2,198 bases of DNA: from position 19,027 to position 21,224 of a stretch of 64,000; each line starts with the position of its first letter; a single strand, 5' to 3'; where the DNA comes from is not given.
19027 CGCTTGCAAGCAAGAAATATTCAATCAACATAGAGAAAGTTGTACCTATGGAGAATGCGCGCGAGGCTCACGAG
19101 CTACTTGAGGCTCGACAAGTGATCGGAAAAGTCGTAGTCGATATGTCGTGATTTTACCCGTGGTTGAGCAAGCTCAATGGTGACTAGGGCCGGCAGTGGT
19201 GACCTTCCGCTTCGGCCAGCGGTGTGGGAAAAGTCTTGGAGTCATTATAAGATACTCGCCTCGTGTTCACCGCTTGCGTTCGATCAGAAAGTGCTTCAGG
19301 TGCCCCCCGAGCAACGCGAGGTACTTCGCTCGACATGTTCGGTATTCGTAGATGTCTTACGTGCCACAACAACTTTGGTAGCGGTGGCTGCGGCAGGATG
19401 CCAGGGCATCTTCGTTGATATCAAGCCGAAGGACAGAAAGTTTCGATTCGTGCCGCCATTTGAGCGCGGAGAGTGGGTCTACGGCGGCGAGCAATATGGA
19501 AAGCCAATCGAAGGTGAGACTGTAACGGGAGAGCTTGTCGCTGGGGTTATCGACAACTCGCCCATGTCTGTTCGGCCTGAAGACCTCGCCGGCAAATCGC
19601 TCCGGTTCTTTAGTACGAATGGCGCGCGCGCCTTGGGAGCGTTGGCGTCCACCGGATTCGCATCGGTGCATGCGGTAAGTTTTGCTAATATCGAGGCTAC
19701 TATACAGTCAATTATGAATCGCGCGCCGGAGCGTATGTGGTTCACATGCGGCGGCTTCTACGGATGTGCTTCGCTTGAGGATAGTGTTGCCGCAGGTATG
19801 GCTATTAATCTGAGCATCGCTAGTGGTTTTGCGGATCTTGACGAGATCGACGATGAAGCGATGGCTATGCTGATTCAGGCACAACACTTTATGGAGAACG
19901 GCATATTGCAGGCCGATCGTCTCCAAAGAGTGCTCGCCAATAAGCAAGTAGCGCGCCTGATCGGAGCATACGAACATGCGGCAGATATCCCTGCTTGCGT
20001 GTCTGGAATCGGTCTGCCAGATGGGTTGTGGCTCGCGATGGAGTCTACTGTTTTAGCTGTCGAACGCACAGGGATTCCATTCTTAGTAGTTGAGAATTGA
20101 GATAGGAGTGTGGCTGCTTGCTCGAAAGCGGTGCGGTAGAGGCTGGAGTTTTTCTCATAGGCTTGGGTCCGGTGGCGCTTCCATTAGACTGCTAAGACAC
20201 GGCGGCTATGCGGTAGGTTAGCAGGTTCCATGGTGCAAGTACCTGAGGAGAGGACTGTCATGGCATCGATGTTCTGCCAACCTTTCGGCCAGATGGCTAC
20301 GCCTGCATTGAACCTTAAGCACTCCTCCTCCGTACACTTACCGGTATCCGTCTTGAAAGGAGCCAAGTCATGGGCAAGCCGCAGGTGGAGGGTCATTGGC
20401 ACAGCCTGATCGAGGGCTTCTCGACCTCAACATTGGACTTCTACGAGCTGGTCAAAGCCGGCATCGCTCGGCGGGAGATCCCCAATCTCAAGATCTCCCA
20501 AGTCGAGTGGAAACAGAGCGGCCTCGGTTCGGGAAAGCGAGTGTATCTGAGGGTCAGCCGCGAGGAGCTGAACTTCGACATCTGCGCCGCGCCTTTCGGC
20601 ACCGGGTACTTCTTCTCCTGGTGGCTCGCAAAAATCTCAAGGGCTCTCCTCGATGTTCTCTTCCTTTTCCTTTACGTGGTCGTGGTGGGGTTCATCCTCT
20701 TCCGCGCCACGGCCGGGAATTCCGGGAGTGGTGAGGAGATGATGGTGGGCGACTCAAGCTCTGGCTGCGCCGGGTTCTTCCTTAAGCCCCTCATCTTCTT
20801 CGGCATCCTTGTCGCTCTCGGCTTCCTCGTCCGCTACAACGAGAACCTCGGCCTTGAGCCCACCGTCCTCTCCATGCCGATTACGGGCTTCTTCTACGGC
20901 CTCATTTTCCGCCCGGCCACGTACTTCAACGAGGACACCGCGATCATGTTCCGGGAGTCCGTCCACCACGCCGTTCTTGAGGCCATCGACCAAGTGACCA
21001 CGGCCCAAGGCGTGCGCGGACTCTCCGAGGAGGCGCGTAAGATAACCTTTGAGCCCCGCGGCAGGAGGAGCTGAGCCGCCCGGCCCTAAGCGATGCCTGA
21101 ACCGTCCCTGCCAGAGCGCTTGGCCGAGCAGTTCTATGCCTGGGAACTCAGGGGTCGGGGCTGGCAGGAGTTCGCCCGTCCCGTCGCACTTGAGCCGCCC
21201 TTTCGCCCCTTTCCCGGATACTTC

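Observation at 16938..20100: Unusual three-gene small-molecule cluster on the element: PvcA/Dit1-like isonitrile synthase, MDR quinone-oxidoreductase and ComB-like phosphatase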

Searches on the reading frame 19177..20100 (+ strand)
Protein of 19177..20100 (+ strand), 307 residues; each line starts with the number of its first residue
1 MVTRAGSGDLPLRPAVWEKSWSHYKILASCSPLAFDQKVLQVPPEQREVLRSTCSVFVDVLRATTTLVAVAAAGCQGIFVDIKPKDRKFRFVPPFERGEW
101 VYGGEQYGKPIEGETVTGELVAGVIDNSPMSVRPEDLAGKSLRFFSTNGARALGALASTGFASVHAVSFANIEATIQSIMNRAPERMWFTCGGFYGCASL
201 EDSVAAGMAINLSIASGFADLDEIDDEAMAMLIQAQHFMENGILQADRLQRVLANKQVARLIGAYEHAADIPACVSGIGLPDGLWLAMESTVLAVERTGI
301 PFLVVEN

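Call 3: search_protein_families(library=pfam, proteins=[window:19177-20100:+], max_evalue=0.01)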
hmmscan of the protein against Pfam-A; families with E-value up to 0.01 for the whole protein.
window:19177-20100:+ (307 aa): 1 family
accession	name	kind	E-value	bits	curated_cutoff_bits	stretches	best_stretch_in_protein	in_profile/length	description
PF04029.19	2-ph_phosp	-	8.4e-27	94.2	26.4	1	52-275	13-212/226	2-phosphosulpholactate phosphatase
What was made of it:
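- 19177..20100 (+): Gene 3: ComB-family (PF04029) phosphatase of a rare subclade of about 300 aa with a C-terminal extension; an accessory gene of the cassette. PF04029 94.2 bits (call 3).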

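Call 4: search_protein_families(library=ncbifam, proteins=[window:19177-20100:+], max_evalue=0.01)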
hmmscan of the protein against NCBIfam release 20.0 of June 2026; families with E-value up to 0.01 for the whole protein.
window:19177-20100:+ (307 aa): 8 families
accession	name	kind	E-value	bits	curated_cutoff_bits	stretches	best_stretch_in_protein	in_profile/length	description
NF002056.0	PRK00886.1-5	equivalog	5.2e-21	75.1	323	1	52-251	18-208/243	2-phosphosulfolactate phosphatase family protein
NF002053.0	PRK00886.1-2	equivalog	9.9e-21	74.2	319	1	42-274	8-222/243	2-phosphosulfolactate phosphatase family protein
NF002054.0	PRK00886.1-3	equivalog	7.8e-16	58.2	330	1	48-239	15-190/241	2-phosphosulfolactate phosphatase family protein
NF002057.0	PRK00886.1-6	equivalog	6.9e-15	54.9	235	1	47-230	9-167/228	2-phosphosulfolactate phosphatase family protein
NF010700.0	PRK14100.1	equivalog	2.3e-10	40.1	332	1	51-223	15-172/237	2-phosphosulfolactate phosphatase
NF002055.0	PRK00886.1-4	equivalog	6.1e-09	35.8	345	1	48-250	15-202/236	2-phosphosulfolactate phosphatase family protein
TIGR00298.1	TIGR00298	equivalog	7.3e-09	35.7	175.05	1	54-246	1-178/216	2-phosphosulfolactate phosphatase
NF002052.0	PRK00886.1-1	equivalog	0.0016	18.1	440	1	54-212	21-165/239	2-phosphosulfolactate phosphatase family protein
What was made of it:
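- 19177..20100 (+): NCBIfam ComB equivalogs reach at most 75 bits against cut-offs of 175 or more (call 4).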

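Call 5: search_protein_families(library=padloc, proteins=[window:19177-20100:+], max_evalue=0.1)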
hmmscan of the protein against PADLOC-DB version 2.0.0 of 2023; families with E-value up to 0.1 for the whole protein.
window:19177-20100:+ (307 aa): 1 family
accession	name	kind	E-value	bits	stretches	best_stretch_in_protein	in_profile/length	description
PDLC03316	MTase_II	-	0.038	11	0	21-60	70-110/390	Type II methyltransferase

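Call 37: search_solved_structures(query=window:19177-20100:+, max_evalue=0.01, show_alignments=1)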
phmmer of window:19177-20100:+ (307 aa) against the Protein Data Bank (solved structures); distinct sequences matched with E-value up to 0.01: 3.
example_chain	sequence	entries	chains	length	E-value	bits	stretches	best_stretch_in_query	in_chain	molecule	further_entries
2yyv_A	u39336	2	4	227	3e-09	40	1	54-210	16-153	Probable 2-phosphosulfolactate phosphatase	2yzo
1vr0_A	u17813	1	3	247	5.6e-08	35.8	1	46-213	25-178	Probable 2-phosphosulfolactate phosphatase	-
2z0j_A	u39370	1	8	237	1.6e-05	27.8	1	56-231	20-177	Putative uncharacterized protein TTHA1438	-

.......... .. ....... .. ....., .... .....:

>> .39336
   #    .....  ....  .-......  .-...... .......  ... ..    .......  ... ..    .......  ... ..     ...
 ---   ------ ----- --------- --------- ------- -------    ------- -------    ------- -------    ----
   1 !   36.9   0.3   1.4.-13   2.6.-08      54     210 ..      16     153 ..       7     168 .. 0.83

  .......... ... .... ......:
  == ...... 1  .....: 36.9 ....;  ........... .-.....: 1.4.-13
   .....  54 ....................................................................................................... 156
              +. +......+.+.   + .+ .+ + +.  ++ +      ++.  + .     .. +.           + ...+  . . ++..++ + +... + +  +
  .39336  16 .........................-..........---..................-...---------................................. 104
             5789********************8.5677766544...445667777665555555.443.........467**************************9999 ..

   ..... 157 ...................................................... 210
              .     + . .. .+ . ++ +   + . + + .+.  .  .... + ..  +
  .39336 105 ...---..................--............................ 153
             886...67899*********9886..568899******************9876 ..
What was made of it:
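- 19177..20100 (+): PDB 2yyv and 1vr0 at E 3e-9 and 6e-8 (call 37).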

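Call 57: find_homologous_proteins(query=window:19177-20100:+, max_evalue=0.00001)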
Query window:19177-20100:+ (307 aa): 32 proteins with E <= 0.00001 among 4191 candidates.
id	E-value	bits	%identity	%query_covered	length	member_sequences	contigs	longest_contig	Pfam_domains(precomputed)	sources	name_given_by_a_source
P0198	8.9e-202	687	100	100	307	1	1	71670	PF04029.20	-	-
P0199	4.5e-159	547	81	98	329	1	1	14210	PF04029.20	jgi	jgi:phosphosulfolactate phosphohydrolase-like enzyme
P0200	1.9e-108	380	59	96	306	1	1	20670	PF04029.20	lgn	-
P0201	3.6e-99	350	54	96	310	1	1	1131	PF04029.20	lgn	-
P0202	3.6e-81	291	48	97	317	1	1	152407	PF04029.20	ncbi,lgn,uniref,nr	ncbi:phosphosulfolactate phosphohydrolase-like enzyme [Caulobacter ginsengisoli]|uniref:Probable 2-p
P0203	1.2e-79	286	50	91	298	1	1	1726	PF04029.20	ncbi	-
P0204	7.3e-79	283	49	95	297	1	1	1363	PF04029.20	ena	-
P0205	2.3e-75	272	47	93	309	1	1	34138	PF04029.20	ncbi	-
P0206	5.0e-73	264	47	95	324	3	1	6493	PF04029.20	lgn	-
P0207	3.1e-72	262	49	91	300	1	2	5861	PF04029.20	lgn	-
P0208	1.8e-71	259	48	90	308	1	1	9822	PF04029.20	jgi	jgi:phosphosulfolactate phosphohydrolase-like enzyme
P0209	2.4e-71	259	44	94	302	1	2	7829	PF04029.20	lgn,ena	-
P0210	2.1e-70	256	46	96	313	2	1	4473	PF04029.20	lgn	-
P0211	4.8e-70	254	45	94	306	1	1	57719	PF04029.20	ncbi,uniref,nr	ncbi:hypothetical protein E1218_07570 [Kribbella turkmenica]|uniref:Probable 2-phosphosulfolactate p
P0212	2.0e-69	252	47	94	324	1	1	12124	PF04029.20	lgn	-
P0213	3.2e-69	252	46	95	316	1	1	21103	PF04029.20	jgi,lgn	jgi:phosphosulfolactate phosphohydrolase-like enzyme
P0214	2.8e-67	245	44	91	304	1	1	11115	PF04029.20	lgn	-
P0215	7.6e-67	244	45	96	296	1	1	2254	PF04029.20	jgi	jgi:phosphosulfolactate phosphohydrolase-like enzyme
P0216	1.1e-65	240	43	95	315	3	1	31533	PF04029.20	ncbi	-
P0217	4.8e-64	235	49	82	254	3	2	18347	PF04029.20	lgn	-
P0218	9.7e-49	184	39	91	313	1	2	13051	PF04029.20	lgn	-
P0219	2.7e-47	180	40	95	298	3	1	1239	PF04029.20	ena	-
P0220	2.2e-44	170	39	89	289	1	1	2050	PF04029.20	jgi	jgi:phosphosulfolactate phosphohydrolase-like enzyme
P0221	4.7e-43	166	37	93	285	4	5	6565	PF04029.20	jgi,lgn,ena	-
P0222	5.4e-43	166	39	95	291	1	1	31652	PF04029.20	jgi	jgi:phosphosulfolactate phosphohydrolase-like enzyme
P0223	8.7e-43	165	37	91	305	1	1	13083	PF04029.20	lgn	-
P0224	6.5e-41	159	34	91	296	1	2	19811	PF04029.20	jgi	-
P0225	4.6e-38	149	37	92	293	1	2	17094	PF04029.20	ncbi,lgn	-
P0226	7.7e-38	149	38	92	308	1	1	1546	PF04029.20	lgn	-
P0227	2.2e-30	124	37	89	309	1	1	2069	PF04029.20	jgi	jgi:phosphosulfolactate phosphohydrolase-like enzyme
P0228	4.4e-27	113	33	91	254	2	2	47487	PF04029.20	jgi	jgi:2-phosphosulfolactate phosphatase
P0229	4.6e-6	44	29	64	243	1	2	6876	PF04029.20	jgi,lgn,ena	-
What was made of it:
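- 19177..20100 (+): About 30 clusters (call 57).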

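Call 58: find_encoding_contigs(protein=P0202, flank=7000, max_places=1)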
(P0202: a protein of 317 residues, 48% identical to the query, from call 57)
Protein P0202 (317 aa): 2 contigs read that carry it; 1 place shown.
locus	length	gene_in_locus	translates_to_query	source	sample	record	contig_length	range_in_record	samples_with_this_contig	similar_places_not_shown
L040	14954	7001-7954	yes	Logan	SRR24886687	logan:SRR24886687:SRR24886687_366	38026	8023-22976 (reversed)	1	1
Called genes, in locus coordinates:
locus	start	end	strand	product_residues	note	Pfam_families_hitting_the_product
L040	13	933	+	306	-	PF08401:ArdcN, PF18818:MPTase-PolyVal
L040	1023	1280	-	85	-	PF13560:HTH_31 (weak), PF01381:HTH_3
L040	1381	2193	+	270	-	-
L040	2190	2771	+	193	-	-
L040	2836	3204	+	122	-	-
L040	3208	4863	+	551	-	PF00512:HisKA (weak), PF02518:HATPase_c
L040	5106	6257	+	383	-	PF01053:Cys_Met_Meta_PP, PF00155:Aminotran_1_2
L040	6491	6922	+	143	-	PF03928:HbpS-like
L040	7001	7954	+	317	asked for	PF04029:2-ph_phosp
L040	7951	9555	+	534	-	PF01266:DAO (weak), PF01593:Amino_oxidase, PF13450:NAD_binding_8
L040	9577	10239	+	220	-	PF07729:FCD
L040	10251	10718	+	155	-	PF14588:YjgF_endoribonc (weak)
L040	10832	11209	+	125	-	-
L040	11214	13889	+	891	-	PF01935:DUF87 (weak), PF10412:TrwB_AAD_bind (faint)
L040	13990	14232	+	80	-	-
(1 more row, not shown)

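Call 59: find_encoding_contigs(protein=P0211, flank=7000, max_places=1)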
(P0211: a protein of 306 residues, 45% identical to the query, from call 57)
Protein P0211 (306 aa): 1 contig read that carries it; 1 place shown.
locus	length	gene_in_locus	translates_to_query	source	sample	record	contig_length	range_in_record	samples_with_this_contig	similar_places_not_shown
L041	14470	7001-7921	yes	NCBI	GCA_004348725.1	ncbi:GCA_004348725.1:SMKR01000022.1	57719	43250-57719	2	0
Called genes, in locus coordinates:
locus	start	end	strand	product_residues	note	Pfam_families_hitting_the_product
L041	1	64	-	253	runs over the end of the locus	-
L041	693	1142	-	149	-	-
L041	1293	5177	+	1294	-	-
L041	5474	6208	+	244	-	-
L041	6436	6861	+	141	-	PF03928:HbpS-like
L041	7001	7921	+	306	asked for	PF04029:2-ph_phosp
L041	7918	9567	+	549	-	PF07992:Pyr_redox_2 (weak), PF00890:FAD_binding_2 (weak), PF01266:DAO (weak), PF01593:Amino_oxidase, PF03486:HI0933_like (faint), PF13450:NAD_binding_8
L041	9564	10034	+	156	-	-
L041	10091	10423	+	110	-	PF11774:Lsr2, PF23359:Lsr2_DNA-bd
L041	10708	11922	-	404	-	PF14082:SduA_C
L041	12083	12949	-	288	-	PF13638:PIN_4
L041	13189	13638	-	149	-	PF14430:Imm1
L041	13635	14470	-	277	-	PF14428:SCP1201-like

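Call 60: find_encoding_contigs(protein=P0200, flank=8000, max_places=1)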
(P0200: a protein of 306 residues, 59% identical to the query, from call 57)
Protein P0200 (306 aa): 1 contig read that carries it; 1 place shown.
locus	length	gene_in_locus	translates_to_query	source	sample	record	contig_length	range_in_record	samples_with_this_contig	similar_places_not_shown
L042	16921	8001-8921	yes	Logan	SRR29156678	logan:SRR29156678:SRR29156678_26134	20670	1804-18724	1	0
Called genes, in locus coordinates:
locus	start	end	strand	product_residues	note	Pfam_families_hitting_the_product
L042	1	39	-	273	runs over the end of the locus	-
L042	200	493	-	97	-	-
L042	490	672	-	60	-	-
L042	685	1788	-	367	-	PF00586:AIRS, PF02769:AIRS_C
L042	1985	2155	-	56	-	-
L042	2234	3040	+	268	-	PF04055:Radical_SAM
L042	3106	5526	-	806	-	PF00293:NUDIX, PF00202:Aminotran_3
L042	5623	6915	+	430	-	PF05141:DIT1_PvcA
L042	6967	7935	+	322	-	PF08240:ADH_N, PF00107:ADH_zinc_N, PF13602:ADH_zinc_N_2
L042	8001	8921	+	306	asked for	PF04029:2-ph_phosp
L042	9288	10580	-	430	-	PF03572:Peptidase_S41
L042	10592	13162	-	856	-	PF13181:TPR_8 (faint), PF17874:TPR_MalT (faint), PF13424:TPR_12 (weak), PF12770:CHAT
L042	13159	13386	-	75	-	-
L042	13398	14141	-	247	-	-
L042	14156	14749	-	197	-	-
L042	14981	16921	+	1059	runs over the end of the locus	PF13620:CarboxypepD_reg, PF13715:CarbopepD_reg_2 (weak), PF25183:OMP_b-brl_4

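Call 61: find_encoding_contigs(protein=P0199, flank=8000, max_places=1)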
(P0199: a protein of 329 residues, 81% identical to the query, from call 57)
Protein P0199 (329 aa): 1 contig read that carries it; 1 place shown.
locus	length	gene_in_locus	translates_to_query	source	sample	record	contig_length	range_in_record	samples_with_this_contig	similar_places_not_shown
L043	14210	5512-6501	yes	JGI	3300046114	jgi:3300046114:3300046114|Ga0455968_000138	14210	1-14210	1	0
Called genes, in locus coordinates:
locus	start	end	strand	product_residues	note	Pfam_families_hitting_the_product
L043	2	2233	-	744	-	?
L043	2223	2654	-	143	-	PF07638:Sigma70_ECF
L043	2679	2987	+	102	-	-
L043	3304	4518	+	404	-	PF05141:DIT1_PvcA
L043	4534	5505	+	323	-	PF08240:ADH_N, PF00107:ADH_zinc_N, PF13602:ADH_zinc_N_2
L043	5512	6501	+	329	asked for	PF04029:2-ph_phosp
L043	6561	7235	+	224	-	-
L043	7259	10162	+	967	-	PF05048:NosD, PF13229:Beta_helix (weak), PF05048:NosD, PF13229:Beta_helix, PF00877:NLPC_P60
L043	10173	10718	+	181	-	PF18933:PsbP_2 (faint)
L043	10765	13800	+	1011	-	PF26449:DUF8128 (faint), PF01935:DUF87 (faint), PF10412:TrwB_AAD_bind, PF12696:TraG-D_C (weak)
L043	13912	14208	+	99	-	?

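Call 63: find_related_loci(query=A2, collection=genome_contigs, flank=6000)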
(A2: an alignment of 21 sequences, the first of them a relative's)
Query A2 (307 aa) in genome_contigs; peptide patterns used: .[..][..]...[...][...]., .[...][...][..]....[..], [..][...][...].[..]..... (x = any residue, [..] = any of these).
599 stretches matched a pattern (row limit reached: there are more); 530 encode a relative of the query (tblastn E <= 1e-3); the best 80 are kept; 80 distinct loci.
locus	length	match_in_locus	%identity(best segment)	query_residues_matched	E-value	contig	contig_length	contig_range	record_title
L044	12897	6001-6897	48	9-306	1e-87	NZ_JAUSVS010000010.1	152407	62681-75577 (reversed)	Caulobacter ginsengisoli strain DSM 18695 Ga0480221_10, whole genome shotgun sequence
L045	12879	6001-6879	45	16-307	9e-81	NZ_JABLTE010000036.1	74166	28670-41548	Nocardia barduliensis strain 335427 NODE_36_length_74166_cov_18.7309, whole genome shotgun sequence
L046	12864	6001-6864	45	16-303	4e-70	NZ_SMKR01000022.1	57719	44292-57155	Kribbella turkmenica strain 16K104 NODE_22_length_57719_cov_6.71119, whole genome shotgun sequence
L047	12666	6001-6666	29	25-253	5e-20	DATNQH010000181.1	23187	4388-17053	MAG TPA_asm: Leptolyngbyaceae cyanobacterium isolate SMAG_U16502 k141_173779, whole genome shotgun sequence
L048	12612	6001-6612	31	54-274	4e-20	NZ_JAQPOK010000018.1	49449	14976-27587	Roseofilum halophilum BLCC-M91 k141_13094, whole genome shotgun sequence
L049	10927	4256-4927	29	32-274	2e-19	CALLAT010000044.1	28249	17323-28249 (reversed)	MAG: uncultured Pseudanabaenaceae cyanobacterium isolate L2_Bin_MAXBIN__098_sub_1 genome assembly, contig: c_00000332578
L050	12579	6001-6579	31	54-253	5e-19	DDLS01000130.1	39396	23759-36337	MAG TPA_asm: Cyanobacteria bacterium UBA2566 UBA2566_contig_1817, whole genome shotgun sequence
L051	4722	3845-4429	32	54-261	6e-19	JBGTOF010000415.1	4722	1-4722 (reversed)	MAG: Elainellales cyanobacterium isolate JTS-RE42 k141_5621561, whole genome shotgun sequence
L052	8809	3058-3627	31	54-253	6e-19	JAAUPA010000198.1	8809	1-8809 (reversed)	MAG: Leptolyngbyaceae cyanobacterium CSU_1_4 NODE_1959_length_8809_cov_2.25363, whole genome shotgun sequence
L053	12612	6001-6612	30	54-274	6e-19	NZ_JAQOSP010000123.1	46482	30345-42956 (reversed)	Roseofilum acuticapitatum BLCC-M154 k141_6661, whole genome shotgun sequence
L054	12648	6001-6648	29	32-256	6e-19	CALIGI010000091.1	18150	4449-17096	MAG: uncultured Pseudanabaenaceae cyanobacterium isolate R3_Bin_Bin_111_1 genome assembly, contig: c_000001333809, whole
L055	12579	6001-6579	32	54-253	9e-19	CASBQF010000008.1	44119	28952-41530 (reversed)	MAG: uncultured cyanobacterium isolate PMM_0080 genome assembly, contig: PMM_0080_000000000008, whole genome shotgun seq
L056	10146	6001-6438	34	54-211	7e-19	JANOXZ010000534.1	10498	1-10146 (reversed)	MAG: Synechococcales cyanobacterium VAR_35_metabat_10 VAR_35_k141_127599, whole genome shotgun sequence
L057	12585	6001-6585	32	54-261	9e-19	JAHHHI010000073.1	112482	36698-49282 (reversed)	MAG: Kaiparowitsia implicata GSE-PSE-MK54-09C scaffold_67_c1, whole genome shotgun sequence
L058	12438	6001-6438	34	54-211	1e-18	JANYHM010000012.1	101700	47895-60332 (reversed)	MAG: Synechococcales cyanobacterium GL140_1_metabinner_5_sub GL140_1_k141_1150278, whole genome shotgun sequence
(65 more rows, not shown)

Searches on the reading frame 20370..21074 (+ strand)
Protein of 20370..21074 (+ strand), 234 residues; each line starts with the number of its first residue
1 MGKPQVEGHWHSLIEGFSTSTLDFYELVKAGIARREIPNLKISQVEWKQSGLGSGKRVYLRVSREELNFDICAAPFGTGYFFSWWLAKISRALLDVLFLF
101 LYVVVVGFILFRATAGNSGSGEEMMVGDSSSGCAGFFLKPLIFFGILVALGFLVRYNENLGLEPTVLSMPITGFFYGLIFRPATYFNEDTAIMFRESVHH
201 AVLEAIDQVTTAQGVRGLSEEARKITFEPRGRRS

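Call 3: search_protein_families(library=pfam, proteins=[window:20370-21074:+], max_evalue=0.01)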
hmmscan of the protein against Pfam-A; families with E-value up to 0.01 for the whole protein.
window:20370-21074:+ (234 aa): 0 families

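Call 4: search_protein_families(library=ncbifam, proteins=[window:20370-21074:+], max_evalue=0.01)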
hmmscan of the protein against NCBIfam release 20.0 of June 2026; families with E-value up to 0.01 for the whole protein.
window:20370-21074:+ (234 aa): 0 families

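Call 5: search_protein_families(library=padloc, proteins=[window:20370-21074:+], max_evalue=0.1)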
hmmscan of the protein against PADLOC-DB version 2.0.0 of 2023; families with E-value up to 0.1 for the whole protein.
window:20370-21074:+ (234 aa): 0 families
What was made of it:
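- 20370..21074 (+): Membrane protein (234 aa) of unknown family; backbone gene conserved next to the cassette. No Pfam, NCBIfam or PADLOC hit (calls 3-5).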
